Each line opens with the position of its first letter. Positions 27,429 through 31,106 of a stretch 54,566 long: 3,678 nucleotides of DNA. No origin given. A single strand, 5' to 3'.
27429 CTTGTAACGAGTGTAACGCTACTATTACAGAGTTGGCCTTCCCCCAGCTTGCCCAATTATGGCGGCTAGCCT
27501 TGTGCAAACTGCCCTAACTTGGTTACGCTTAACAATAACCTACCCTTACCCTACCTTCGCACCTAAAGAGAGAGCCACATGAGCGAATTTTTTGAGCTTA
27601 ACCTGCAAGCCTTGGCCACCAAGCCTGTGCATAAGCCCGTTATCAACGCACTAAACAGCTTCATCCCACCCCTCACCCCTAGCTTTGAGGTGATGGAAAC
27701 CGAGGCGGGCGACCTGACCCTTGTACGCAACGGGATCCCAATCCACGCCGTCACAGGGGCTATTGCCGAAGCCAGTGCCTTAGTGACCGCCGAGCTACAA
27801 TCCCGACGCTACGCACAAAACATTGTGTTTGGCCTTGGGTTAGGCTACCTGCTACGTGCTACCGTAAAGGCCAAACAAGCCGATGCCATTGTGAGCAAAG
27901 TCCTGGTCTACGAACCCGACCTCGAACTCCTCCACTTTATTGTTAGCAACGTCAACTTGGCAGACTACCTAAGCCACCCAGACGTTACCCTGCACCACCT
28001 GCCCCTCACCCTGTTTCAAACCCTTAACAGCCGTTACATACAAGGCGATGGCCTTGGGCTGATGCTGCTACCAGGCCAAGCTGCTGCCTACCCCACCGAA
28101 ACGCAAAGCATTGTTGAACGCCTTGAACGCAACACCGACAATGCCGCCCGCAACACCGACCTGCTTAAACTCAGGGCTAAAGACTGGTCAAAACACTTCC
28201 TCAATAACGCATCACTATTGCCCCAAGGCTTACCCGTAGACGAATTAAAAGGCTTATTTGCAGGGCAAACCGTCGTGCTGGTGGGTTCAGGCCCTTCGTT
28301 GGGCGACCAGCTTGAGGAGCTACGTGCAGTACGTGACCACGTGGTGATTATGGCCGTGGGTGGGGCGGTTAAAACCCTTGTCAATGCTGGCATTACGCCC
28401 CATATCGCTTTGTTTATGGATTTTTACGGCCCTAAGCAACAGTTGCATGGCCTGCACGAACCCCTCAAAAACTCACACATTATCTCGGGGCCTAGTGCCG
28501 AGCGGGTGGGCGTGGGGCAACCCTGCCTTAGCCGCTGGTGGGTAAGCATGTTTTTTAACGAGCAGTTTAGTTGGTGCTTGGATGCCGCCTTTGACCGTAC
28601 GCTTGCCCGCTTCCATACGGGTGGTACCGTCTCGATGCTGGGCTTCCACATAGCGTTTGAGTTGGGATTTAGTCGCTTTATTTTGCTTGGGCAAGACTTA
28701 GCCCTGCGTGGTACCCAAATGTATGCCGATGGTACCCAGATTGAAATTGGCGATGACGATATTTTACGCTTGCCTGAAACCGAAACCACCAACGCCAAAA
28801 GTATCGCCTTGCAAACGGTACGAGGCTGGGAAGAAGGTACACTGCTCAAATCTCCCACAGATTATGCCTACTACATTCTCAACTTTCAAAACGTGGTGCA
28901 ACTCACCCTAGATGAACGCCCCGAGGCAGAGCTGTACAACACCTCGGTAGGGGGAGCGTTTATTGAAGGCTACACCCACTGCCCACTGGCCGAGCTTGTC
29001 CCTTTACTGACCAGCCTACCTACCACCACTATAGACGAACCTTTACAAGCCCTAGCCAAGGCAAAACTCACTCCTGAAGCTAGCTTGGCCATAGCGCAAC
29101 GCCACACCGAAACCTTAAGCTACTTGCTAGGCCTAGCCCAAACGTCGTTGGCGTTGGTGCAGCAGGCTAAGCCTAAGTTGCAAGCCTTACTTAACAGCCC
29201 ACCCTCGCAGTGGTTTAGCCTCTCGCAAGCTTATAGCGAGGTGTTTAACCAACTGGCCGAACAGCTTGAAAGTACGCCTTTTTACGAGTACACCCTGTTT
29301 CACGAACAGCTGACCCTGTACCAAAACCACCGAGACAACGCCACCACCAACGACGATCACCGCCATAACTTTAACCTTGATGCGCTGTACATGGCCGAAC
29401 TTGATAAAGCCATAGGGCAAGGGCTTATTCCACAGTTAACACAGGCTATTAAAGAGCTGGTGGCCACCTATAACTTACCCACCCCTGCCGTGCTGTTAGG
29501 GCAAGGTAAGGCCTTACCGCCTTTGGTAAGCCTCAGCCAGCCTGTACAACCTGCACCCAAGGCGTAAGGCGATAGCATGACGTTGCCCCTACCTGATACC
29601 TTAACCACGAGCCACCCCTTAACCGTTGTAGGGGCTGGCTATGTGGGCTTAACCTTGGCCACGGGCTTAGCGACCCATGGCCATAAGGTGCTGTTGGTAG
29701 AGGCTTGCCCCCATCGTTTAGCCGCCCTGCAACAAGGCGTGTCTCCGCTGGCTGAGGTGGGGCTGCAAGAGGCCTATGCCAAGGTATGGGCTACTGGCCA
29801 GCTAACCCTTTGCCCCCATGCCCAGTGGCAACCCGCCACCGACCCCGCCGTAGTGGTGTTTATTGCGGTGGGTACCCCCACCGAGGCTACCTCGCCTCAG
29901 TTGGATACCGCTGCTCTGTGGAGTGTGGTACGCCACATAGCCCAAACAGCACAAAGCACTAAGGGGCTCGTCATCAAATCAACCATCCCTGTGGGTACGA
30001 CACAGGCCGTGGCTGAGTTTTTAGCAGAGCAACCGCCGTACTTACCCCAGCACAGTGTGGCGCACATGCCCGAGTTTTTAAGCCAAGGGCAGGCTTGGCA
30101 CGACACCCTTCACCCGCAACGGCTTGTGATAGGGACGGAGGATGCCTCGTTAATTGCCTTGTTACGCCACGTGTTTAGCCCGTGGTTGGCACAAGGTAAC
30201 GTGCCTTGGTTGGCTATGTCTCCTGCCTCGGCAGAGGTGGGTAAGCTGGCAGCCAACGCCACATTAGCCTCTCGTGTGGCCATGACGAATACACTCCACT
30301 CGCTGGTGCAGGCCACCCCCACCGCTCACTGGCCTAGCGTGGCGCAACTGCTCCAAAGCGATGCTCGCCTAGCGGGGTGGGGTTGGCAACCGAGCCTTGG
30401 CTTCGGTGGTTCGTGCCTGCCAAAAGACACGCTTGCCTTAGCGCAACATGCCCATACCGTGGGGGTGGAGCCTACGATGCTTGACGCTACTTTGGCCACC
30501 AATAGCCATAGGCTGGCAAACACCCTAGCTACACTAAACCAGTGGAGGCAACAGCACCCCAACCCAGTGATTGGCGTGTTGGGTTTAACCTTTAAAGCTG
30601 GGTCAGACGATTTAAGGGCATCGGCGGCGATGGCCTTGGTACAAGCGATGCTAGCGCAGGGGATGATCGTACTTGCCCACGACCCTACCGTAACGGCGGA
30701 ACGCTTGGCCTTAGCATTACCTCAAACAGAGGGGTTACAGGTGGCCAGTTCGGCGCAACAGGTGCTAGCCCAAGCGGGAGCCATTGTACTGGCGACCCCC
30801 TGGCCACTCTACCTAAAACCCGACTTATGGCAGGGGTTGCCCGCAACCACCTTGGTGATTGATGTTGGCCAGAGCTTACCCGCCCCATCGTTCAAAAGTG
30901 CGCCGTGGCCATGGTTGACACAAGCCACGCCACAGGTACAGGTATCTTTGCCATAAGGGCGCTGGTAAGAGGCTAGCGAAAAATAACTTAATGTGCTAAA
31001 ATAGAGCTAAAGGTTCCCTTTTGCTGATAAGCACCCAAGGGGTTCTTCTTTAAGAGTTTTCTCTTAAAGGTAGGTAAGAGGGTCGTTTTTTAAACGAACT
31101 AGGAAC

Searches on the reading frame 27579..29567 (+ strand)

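Call 22: search_protein_families(library=ncbifam, proteins=[window:27579-29567:+], max_evalue=0.00001)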
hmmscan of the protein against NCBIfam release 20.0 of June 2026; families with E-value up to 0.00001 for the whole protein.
window:27579-29567:+ (662 aa): 1 family
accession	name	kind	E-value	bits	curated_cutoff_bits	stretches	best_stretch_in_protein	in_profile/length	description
NF050051.1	FlagModPseD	domain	5.1e-12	45.2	670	0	344-496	342-484/640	flagellin modification protein PseD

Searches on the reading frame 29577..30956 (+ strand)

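Call 22: search_protein_families(library=ncbifam, proteins=[window:29577-30956:+], max_evalue=0.00001)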
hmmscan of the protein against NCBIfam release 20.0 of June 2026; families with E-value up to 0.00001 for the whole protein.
window:29577-30956:+ (459 aa): 6 families
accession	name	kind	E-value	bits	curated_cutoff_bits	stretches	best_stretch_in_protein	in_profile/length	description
TIGR03026.1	NDP-sugDHase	subfamily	4.4e-89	299.1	189.8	1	15-429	3-410/413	nucleotide sugar dehydrogenase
NF041297.1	UDPGDh_AglM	equivalog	1.9e-64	218.2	670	1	15-416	3-399/429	UDP-glucose 6-dehydrogenase AglM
NF047673.2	TeichurnBiosyTuaD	equivalog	8.7e-56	189.9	700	1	15-410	4-388/439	UDP-glucose 6-dehydrogenase TuaD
NF011631.0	PRK15057.1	equivalog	6.3e-36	124.3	757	1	15-374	3-341/388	UDP-glucose 6-dehydrogenase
NF040825.1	UDPMaNacDH_Arch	equivalog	1e-26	93.8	750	1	15-375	3-356/418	UDP-N-acetyl-D-mannosamine dehydrogenase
NF008286.0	PRK11064.1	equivalog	2.1e-24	85.9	459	1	15-381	6-371/420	UDP-N-acetyl-D-mannosamine dehydrogenase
